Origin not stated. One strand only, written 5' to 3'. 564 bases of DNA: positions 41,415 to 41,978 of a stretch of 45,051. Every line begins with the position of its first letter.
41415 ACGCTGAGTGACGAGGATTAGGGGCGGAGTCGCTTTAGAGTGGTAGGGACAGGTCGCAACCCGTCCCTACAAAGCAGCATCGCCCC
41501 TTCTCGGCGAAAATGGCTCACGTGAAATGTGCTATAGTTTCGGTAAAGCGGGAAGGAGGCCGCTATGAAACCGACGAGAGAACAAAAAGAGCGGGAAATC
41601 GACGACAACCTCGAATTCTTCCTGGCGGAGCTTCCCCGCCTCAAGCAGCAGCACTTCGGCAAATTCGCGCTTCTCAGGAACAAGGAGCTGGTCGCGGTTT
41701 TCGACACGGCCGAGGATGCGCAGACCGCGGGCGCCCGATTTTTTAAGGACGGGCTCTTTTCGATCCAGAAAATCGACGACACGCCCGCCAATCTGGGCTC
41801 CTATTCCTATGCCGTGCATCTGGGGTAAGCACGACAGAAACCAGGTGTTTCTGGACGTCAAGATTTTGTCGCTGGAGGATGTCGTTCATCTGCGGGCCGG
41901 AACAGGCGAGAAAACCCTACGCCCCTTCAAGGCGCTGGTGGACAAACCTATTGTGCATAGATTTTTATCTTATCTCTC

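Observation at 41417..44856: Perfect 20-bp direct repeat brackets a 3.4-kb insertion and duplicates the shared stop-codon junction of two convergent genes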

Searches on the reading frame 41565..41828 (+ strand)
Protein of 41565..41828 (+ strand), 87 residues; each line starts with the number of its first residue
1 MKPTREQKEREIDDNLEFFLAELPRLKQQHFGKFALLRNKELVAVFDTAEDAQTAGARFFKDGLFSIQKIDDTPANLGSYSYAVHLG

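Call 7: search_protein_families(library=pfam, proteins=[window:41565-41828:+], max_evalue=0.1)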
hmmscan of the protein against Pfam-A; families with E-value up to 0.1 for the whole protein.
window:41565-41828:+ (87 aa): 0 families

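Call 8: search_protein_families(library=padloc, proteins=[window:41565-41828:+], max_evalue=0.1)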
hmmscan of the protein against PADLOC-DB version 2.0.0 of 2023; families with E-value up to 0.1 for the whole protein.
window:41565-41828:+ (87 aa): 0 families

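Call 16: find_encoding_contigs(protein=window:41565-41828:+, flank=10000, max_places=10)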
Protein window:41565-41828:+ (87 aa): 2 contigs read that carry it; 2 places shown.
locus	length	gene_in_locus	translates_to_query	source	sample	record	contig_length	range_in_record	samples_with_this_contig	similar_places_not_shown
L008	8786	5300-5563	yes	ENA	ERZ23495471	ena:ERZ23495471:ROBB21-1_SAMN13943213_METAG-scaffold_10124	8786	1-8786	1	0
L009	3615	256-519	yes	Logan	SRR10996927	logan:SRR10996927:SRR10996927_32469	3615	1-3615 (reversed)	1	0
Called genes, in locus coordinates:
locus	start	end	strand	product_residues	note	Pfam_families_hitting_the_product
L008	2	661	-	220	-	?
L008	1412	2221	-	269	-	PF02649:GCHY-1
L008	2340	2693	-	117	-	PF03819:MazG (faint)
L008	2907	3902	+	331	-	PF04909:Amidohydro_2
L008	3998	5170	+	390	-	PF01717:Meth_synt_2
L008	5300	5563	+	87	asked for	-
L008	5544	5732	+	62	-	-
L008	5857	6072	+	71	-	-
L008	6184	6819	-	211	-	-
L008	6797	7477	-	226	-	-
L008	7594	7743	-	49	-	-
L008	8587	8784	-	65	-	PF01434:Peptidase_M41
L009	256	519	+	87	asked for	-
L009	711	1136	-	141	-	-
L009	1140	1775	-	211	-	-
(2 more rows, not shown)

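Call 20: find_homologous_proteins(query=window:41565-41828:+)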
Query window:41565-41828:+ (87 aa): 8 proteins with E <= 0.001 among 8 candidates.
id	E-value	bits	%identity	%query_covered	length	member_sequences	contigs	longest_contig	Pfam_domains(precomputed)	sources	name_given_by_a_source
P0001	2.8e-50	185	100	100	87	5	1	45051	-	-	-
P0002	5.5e-49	181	97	100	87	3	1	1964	-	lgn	-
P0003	1.1e-46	174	93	100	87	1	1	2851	-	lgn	-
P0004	1.3e-46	174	93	100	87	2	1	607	-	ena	-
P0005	1.1e-43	164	89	100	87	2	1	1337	-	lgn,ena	-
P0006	5.6e-43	162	89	100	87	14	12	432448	-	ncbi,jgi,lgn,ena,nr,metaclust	ncbi:MAG: hypothetical protein OXE44_11115 [Nitrospinae bacterium]|nr:hypothetical protein [Nitrospi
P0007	4.6e-22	95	55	97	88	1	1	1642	-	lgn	-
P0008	2.1e-14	71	48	94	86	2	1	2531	-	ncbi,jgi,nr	ncbi:MAG: hypothetical protein FJX47_17095 [Alphaproteobacteria bacterium]|nr:hypothetical protein [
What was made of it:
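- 41565..41828 (+): ORF87, an intact small protein of unknown function; first gene of a conserved two-gene module. 89-97% identical proteins at the same locus in relatives (call 20).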

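Call 21: find_encoding_contigs(protein=P0006, flank=4000, max_places=10)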
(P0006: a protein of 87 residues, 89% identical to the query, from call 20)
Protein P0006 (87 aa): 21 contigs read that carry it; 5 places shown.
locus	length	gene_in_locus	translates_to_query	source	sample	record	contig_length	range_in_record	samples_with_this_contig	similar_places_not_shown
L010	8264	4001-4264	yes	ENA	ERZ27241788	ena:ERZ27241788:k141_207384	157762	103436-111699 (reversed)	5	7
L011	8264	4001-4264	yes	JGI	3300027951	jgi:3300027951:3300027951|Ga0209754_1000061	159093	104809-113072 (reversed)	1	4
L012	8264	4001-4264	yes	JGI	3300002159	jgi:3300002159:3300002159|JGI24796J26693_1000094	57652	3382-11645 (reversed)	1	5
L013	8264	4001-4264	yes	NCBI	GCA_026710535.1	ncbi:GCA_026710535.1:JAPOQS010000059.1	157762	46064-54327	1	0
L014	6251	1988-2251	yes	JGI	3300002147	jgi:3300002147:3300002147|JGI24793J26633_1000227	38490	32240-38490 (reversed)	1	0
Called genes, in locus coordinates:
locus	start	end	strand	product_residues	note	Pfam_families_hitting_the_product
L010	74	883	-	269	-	PF02649:GCHY-1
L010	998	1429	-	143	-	-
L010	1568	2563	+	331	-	PF04909:Amidohydro_2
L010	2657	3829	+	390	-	PF01717:Meth_synt_2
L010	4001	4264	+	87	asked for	-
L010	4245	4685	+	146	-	PF13650:Asp_protease_2 (weak), PF13975:gag-asp_proteas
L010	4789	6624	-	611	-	PF06480:FtsH_ext, PF00004:AAA, PF17862:AAA_lid_3, PF01434:Peptidase_M41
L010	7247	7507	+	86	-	-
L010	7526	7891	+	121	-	PF08534:Redoxin (faint)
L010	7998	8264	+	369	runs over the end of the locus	PF00296:Bac_luciferase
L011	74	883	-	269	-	PF02649:GCHY-1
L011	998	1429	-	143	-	-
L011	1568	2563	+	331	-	PF04909:Amidohydro_2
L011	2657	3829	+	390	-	PF01717:Meth_synt_2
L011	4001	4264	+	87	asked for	-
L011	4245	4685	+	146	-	PF13650:Asp_protease_2 (weak), PF13975:gag-asp_proteas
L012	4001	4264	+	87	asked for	-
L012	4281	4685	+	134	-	PF13650:Asp_protease_2 (weak), PF13975:gag-asp_proteas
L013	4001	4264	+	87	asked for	-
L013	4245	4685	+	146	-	PF13650:Asp_protease_2 (weak), PF13975:gag-asp_proteas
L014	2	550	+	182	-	?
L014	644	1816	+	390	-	PF01717:Meth_synt_2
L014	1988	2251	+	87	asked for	-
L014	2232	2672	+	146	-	PF13650:Asp_protease_2 (weak), PF13975:gag-asp_proteas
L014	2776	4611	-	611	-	PF06480:FtsH_ext, PF00004:AAA, PF17862:AAA_lid_3, PF01434:Peptidase_M41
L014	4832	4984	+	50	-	-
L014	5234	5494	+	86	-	-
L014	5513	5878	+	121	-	PF08534:Redoxin (faint)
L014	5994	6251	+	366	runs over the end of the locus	PF00296:Bac_luciferase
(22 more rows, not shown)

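Call 22: find_encoding_contigs(protein=P0003, flank=4000, max_places=5)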
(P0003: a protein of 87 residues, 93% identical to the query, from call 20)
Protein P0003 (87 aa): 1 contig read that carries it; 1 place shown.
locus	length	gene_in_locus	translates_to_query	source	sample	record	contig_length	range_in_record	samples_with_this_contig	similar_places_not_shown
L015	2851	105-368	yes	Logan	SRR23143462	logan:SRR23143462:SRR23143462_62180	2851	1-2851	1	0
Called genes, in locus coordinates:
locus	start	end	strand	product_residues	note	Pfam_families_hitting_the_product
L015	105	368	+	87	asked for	-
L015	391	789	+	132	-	PF13650:Asp_protease_2 (weak), PF13975:gag-asp_proteas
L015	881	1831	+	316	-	PF01844:HNH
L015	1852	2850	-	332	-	?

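Call 23: find_encoding_contigs(protein=P0002, flank=4000, max_places=5)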
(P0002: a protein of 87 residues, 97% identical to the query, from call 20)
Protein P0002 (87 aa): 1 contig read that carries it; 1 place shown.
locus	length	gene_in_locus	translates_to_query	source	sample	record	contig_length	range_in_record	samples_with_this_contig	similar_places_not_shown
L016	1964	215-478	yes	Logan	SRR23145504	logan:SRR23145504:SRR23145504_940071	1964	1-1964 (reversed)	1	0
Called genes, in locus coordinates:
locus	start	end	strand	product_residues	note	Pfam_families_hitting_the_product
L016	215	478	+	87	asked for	-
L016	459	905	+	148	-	PF13650:Asp_protease_2 (weak), PF13975:gag-asp_proteas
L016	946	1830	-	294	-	-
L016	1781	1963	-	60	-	?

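Call 28: find_encoding_contigs(protein=P0008, flank=5000, max_places=4)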
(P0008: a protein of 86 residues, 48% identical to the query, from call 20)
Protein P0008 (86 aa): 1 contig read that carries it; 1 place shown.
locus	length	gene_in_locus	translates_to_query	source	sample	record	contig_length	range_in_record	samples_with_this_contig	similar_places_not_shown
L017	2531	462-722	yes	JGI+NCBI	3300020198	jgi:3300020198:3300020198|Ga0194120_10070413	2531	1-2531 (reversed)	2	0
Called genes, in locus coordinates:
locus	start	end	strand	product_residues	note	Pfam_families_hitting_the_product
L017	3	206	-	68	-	?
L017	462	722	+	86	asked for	-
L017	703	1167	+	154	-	PF13650:Asp_protease_2, PF13975:gag-asp_proteas (weak)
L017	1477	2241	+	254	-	PF00378:ECH_1, PF16113:ECH_2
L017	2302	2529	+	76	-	?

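Call 29: find_encoding_contigs(protein=P0007, flank=5000, max_places=4)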
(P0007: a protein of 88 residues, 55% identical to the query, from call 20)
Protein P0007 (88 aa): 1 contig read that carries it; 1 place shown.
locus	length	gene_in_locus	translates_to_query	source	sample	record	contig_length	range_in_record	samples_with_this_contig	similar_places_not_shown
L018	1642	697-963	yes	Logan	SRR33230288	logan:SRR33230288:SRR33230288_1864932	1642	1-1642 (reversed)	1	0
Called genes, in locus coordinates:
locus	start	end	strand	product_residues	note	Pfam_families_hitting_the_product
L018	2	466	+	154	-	?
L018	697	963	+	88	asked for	-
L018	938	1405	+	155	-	PF13650:Asp_protease_2 (weak), PF13975:gag-asp_proteas (weak)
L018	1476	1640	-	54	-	?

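Call 30: find_encoding_contigs(protein=P0005, flank=5000, max_places=4)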
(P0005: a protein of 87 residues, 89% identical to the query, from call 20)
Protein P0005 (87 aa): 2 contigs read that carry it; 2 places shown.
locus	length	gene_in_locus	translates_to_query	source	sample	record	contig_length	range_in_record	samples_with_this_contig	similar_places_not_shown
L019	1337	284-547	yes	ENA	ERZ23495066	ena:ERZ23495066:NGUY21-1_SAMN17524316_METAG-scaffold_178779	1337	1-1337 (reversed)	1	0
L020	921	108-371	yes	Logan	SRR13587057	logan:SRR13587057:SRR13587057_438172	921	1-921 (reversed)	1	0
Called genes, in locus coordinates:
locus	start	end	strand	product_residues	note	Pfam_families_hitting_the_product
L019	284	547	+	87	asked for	-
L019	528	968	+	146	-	PF13650:Asp_protease_2 (weak), PF13975:gag-asp_proteas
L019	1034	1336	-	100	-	?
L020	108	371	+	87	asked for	-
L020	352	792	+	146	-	PF13650:Asp_protease_2 (weak), PF13975:gag-asp_proteas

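Call 38: find_homologous_proteins(query=A1, max_evalue=0.001)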
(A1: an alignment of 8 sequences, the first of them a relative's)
Query A1 (8 sequences) (87 aa, profile of the alignment): 140 proteins with E <= 0.001 among 385 candidates; the best 120 are listed.
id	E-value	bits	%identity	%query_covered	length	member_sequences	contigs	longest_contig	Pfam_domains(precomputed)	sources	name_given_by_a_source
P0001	3.4e-47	176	100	100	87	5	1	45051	-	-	-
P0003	3.4e-47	176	93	100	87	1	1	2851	-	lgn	-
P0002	4.2e-47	176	97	100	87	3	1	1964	-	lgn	-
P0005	1.1e-46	175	89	100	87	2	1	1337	-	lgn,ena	-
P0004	1.8e-46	174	93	100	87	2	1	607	-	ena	-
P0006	7.1e-46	172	89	100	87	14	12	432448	-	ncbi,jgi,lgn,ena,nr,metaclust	ncbi:MAG: hypothetical protein OXE44_11115 [Nitrospinae bacterium]|nr:hypothetical protein [Nitrospi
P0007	1.0e-40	156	55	97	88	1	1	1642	-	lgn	-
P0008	1.9e-38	148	48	94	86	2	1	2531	-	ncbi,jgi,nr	ncbi:MAG: hypothetical protein FJX47_17095 [Alphaproteobacteria bacterium]|nr:hypothetical protein [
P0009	3.9e-36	141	55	97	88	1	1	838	-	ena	-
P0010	3.0e-35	138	53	100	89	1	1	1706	-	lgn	-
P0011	4.1e-34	134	49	100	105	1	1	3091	-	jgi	jgi:hypothetical protein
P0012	1.0e-33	133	51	95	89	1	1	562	-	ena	-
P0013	1.1e-33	133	54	90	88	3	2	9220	-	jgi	jgi:hypothetical protein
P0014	2.2e-32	129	53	100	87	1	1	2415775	-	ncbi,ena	-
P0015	8.8e-32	127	54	90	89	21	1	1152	-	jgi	jgi:hypothetical protein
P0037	3.4e-28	115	52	97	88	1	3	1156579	-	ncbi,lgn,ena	-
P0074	5.1e-25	105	51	97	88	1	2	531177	-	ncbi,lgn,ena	-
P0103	4.2e-19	86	40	99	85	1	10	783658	-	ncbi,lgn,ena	-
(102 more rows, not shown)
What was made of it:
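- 41565..41828 (+): 140 homologs found with a profile (call 38).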

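Call 39: find_encoding_contigs(protein=P0014, flank=4000, max_places=4)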
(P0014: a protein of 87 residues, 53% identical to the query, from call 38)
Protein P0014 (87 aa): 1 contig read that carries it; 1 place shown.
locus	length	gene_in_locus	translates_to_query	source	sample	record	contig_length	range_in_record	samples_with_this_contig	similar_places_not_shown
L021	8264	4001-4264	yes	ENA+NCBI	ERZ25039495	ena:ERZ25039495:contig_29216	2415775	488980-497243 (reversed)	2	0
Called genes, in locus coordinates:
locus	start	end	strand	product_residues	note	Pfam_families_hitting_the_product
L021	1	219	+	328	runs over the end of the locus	PF00005:ABC_tran, PF13304:AAA_21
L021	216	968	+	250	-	PF12679:ABC2_membrane_2 (weak), PF12698:ABC2_membrane_3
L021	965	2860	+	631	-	PF23357:DUF7088, PF09822:ABC_transp_aux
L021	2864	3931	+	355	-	PF14238:DUF4340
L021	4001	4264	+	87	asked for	-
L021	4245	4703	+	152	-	PF13650:Asp_protease_2 (weak), PF13975:gag-asp_proteas (weak)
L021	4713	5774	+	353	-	PF00355:Rieske, PF13806:Rieske_2 (weak)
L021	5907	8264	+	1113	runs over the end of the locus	PF25596:CPSase_L_D1, PF02786:CPSase_L_D2, PF02655:ATP-grasp_3 (faint), PF02787:CPSase_L_D3, PF25596:CPSase_L_D1, PF02222:ATP-grasp, PF02786:CPSase_L_D2, PF02142:MGS, +2 more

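Call 40: find_encoding_contigs(protein=P0037, flank=4000, max_places=4)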
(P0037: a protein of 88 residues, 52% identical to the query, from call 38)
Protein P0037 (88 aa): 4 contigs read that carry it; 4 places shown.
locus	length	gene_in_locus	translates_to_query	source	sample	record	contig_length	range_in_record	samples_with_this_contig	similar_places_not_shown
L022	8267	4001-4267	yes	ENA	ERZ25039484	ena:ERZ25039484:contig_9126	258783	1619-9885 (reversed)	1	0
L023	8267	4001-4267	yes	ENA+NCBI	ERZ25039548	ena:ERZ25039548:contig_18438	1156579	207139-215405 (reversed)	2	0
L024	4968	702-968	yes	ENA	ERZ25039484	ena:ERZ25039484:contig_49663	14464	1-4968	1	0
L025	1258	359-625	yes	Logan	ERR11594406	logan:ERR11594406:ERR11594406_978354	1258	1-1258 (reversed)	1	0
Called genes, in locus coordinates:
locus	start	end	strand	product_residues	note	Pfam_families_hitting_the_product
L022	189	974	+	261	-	PF00994:MoCF_biosynth, PF24102:FLAD1_M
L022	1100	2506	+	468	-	PF19363:DUF5939, PF00211:Guanylate_cyc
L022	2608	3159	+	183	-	PF00156:Pribosyltran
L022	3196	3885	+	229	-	-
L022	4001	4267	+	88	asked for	-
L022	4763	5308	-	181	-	-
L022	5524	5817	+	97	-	-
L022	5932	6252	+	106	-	-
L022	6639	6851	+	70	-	-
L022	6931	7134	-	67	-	-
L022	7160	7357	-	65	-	-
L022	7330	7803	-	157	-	-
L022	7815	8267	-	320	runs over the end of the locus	PF13505:OMP_b-brl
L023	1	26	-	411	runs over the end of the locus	PF02771:Acyl-CoA_dh_N, PF02770:Acyl-CoA_dh_M, PF00441:Acyl-CoA_dh_1, PF08028:Acyl-CoA_dh_2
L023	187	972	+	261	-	PF00994:MoCF_biosynth, PF24102:FLAD1_M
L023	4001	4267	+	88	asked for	-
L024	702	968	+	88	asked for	-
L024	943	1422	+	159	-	PF13650:Asp_protease_2 (faint), PF13975:gag-asp_proteas (faint)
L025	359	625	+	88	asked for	-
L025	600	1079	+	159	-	PF13650:Asp_protease_2 (faint), PF13975:gag-asp_proteas (faint)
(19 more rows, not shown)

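Call 41: find_encoding_contigs(protein=P0103, flank=4000, max_places=6)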
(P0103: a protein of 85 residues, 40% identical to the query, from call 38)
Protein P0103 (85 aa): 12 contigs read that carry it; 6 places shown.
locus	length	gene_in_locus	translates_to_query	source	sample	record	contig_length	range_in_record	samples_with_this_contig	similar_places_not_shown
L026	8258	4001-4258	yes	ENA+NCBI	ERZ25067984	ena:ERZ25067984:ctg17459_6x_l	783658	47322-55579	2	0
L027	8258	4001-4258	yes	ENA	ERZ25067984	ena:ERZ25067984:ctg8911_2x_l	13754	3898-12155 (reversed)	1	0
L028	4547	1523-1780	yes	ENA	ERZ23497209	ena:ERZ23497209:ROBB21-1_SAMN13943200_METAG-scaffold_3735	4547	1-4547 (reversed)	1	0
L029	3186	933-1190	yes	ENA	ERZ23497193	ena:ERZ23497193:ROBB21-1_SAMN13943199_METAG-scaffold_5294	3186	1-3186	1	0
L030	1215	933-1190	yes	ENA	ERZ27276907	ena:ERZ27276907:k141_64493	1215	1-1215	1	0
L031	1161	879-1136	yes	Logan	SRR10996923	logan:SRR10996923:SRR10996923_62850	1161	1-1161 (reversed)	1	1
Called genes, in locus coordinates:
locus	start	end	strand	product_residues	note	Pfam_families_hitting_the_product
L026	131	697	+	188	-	-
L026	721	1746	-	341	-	PF05496:RuvB_N, PF00004:AAA, PF07728:AAA_5 (faint), PF17864:AAA_lid_4, PF05491:WHD_RuvB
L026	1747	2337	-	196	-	PF01330:RuvA_N, PF01367:5_3_exonuc (faint), PF14520:HHH_5, PF07499:RuvA_C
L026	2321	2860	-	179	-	PF02075:RuvC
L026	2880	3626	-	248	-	PF20772:TACO1_YebC_N, PF01709:Transcrip_reg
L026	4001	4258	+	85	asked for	-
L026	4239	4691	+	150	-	PF13650:Asp_protease_2 (weak), PF13975:gag-asp_proteas (weak)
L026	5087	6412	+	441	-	PF07498:Rho_N, PF07497:Rho_RNA_bind, PF00006:ATP-synt_ab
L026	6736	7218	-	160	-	PF05598:DUF772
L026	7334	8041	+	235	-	PF06778:Chlor_dismutase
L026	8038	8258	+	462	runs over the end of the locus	PF02881:SRP54_N, PF13604:AAA_30 (weak), PF00448:SRP54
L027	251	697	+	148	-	-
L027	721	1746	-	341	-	PF05496:RuvB_N, PF00004:AAA, PF07728:AAA_5 (faint), PF17864:AAA_lid_4, PF05491:WHD_RuvB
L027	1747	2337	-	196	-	PF01330:RuvA_N, PF01367:5_3_exonuc (faint), PF14520:HHH_5, PF07499:RuvA_C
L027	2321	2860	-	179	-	PF02075:RuvC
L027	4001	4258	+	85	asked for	-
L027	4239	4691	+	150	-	PF13650:Asp_protease_2 (weak), PF13975:gag-asp_proteas (weak)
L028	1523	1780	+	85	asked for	-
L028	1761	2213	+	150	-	PF13650:Asp_protease_2 (weak), PF13975:gag-asp_proteas (weak)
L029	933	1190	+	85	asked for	-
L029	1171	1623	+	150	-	PF13650:Asp_protease_2 (weak), PF13975:gag-asp_proteas (weak)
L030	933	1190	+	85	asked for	-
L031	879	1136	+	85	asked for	-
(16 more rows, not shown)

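Call 42: find_encoding_contigs(protein=P0074, flank=4000, max_places=4)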
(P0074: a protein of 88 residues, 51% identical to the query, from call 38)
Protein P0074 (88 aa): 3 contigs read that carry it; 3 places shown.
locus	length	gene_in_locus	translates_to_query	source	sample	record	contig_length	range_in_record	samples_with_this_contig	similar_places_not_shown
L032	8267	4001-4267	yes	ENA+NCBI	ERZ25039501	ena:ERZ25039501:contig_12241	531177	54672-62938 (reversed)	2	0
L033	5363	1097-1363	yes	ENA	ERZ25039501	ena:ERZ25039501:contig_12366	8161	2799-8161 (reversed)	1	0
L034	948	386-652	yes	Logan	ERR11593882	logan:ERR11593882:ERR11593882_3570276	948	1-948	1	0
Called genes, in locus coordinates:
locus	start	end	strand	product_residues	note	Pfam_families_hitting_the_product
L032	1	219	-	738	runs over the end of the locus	PF00512:HisKA, PF02518:HATPase_c, PF00072:Response_reg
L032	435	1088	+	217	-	PF01227:GTP_cyclohydroI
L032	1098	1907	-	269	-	PF05050:Methyltransf_21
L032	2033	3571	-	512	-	PF13541:ChlI, PF00158:Sigma54_activat (faint), PF01078:Mg_chelatase, PF07728:AAA_5, PF00493:MCM (weak), PF13335:Mg_chelatase_C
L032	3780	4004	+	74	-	-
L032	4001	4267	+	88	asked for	-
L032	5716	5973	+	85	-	PF13384:HTH_23 (weak), PF13518:HTH_28 (faint), PF13551:HTH_29 (weak)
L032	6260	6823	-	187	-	PF01695:IstB_IS21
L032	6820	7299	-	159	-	PF22483:Mu-transpos_C_2 (weak)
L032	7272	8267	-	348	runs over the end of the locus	PF00665:rve, PF22483:Mu-transpos_C_2 (weak)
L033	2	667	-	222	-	?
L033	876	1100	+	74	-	-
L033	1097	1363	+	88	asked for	-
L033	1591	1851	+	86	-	-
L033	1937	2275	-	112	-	-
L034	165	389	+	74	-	-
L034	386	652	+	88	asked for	-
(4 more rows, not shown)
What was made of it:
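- The module is sporadic: 140 homologs, nearly all singleton clusters, in unrelated contexts and phyla (calls 38-42).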

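Call 44: search_protein_families(library=pfam, proteins=[L015:881-1831:+, L016:946-1830:-, L010:4245-4685:+], max_evalue=0.01)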
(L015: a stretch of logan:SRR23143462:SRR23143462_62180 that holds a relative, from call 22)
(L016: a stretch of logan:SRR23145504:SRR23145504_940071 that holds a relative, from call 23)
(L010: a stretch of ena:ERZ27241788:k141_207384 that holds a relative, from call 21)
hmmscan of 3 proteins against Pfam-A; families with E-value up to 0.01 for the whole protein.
L015:881-1831:+ (316 aa): 2 families
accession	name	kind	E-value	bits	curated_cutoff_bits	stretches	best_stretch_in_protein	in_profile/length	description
PF01844.29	HNH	-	1.2e-07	32.2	21.4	1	242-296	1-46/47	HNH endonuclease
PF22678.1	Cytochrom_c_NrfB-like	-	0.0097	16.8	27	0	252-304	28-78/89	Cytochrome c-type protein NrfB-like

L016:946-1830:- (294 aa): 4 families
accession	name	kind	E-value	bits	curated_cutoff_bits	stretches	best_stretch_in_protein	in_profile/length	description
PF13191.12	AAA_16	-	2.1e-05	25.5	32.6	1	49-113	10-75/167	AAA ATPase domain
PF00004.35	AAA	-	0.00013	22.9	21.2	1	67-132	2-73/131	ATPase family associated with various cellular activities (AAA)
PF13401.12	AAA_22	-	0.00068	20.4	27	1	61-87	3-29/130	AAA domain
PF00225.29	Kinesin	-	0.003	17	29.3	1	22-92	33-105/327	Kinesin motor domain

L010:4245-4685:+ (146 aa): 4 families
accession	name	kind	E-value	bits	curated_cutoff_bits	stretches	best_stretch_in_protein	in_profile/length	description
PF13975.11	gag-asp_proteas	-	5.7e-09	36.9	28.2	1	38-130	8-91/92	gag-polyprotein putative aspartyl protease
PF13650.11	Asp_protease_2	-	7.3e-07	30.3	24.3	1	39-127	9-89/90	Aspartyl protease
PF00077.25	RVP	-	0.0015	19.2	20.7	1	39-80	15-55/101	Retroviral aspartyl protease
PF03539.19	Spuma_A9PTase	-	0.0038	17.8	21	1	39-108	5-67/163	Spumavirus aspartic protease (A9)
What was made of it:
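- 41809..41997 (+): Truncated retropepsin-like aspartic protease gene. Homology ends at 41944 (..FKALVD|), just before the catalytic D-T-G; the reading frame runs on into foreign sequence. Full-length relatives hit PF13975/PF13650 (calls 21, 44).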
